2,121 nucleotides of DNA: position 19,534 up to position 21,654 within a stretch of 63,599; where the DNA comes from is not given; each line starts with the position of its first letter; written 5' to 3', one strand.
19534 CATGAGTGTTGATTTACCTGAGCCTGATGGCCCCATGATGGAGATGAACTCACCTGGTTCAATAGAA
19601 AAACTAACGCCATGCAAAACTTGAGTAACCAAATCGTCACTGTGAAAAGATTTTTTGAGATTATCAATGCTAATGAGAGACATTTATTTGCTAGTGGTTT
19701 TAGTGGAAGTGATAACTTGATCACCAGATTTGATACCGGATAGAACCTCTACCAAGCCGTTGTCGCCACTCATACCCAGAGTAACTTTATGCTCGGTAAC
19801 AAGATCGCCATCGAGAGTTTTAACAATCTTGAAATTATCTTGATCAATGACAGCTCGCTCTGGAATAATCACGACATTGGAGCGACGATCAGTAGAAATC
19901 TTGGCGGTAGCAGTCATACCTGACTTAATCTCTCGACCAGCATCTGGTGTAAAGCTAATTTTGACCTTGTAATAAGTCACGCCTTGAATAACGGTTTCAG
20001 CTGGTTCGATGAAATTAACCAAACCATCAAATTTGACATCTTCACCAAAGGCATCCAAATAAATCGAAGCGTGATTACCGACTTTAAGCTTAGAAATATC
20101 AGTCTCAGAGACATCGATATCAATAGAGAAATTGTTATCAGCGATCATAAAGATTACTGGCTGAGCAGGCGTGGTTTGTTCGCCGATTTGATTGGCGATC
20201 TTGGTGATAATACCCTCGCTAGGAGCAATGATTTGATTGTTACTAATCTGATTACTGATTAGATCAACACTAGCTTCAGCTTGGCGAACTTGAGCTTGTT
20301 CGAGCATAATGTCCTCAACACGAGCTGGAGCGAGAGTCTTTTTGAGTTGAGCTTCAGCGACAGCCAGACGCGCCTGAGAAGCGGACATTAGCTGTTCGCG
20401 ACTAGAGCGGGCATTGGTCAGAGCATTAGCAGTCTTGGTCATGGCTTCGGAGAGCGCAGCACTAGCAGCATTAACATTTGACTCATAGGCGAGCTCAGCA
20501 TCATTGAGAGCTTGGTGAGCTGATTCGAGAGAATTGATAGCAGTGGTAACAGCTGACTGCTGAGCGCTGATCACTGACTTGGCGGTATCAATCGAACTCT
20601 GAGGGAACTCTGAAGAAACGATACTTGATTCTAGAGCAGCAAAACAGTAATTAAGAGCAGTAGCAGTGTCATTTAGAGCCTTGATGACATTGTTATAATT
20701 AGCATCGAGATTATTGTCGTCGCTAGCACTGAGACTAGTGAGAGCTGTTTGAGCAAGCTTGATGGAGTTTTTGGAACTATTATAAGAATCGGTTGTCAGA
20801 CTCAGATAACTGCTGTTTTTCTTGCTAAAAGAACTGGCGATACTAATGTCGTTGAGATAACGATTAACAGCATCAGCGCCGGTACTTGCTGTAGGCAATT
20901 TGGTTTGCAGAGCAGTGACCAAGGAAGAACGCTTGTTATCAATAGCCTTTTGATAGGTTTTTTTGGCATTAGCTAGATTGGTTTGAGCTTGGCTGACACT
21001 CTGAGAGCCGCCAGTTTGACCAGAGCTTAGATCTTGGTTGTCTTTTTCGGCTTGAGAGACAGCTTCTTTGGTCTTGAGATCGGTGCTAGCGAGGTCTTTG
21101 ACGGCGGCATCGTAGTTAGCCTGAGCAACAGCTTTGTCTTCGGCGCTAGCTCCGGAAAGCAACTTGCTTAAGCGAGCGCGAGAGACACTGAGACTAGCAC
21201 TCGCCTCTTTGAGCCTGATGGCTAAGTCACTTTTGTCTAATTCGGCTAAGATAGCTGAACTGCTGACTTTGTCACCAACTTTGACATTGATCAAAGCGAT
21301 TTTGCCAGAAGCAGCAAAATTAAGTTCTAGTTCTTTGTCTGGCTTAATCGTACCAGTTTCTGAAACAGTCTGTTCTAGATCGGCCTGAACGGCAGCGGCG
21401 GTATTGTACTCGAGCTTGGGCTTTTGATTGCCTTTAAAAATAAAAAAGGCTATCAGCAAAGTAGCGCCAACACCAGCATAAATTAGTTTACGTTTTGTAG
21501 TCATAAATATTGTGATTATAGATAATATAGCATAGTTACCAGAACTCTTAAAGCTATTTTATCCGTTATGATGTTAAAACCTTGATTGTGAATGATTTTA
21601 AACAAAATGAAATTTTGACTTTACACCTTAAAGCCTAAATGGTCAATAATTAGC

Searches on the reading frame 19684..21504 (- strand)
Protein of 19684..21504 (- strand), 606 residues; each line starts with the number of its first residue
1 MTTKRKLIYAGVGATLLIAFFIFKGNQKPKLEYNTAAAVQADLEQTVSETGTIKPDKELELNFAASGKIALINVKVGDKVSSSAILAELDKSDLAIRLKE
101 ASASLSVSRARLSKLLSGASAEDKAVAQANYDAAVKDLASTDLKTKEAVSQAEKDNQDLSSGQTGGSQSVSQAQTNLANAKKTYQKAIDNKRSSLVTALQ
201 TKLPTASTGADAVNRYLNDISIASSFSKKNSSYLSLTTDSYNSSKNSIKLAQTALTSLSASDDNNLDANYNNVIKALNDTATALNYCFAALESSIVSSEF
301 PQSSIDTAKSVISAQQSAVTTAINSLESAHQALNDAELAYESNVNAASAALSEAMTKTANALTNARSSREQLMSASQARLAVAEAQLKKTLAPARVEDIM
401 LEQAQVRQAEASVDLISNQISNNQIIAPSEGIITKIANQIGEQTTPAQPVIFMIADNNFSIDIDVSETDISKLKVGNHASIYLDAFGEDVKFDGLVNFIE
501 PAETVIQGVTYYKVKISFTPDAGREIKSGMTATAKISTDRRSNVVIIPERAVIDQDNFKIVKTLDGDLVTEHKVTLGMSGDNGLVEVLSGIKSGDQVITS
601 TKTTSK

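Call 66: search_protein_families(library=pfam, proteins=[window:19684-21504:-], max_evalue=0.001)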
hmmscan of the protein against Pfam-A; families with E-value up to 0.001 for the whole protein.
window:19684-21504:- (606 aa): 2 families
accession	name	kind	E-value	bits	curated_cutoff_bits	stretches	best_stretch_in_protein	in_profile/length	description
PF16576.10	HlyD_D23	-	3.8e-10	39.9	30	1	369-531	60-213/214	Barrel-sandwich domain of CusB or HlyD membrane-fusion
PF13437.12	HlyD_3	-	1.7e-09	38.8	22.2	1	425-527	2-104/106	HlyD family secretion protein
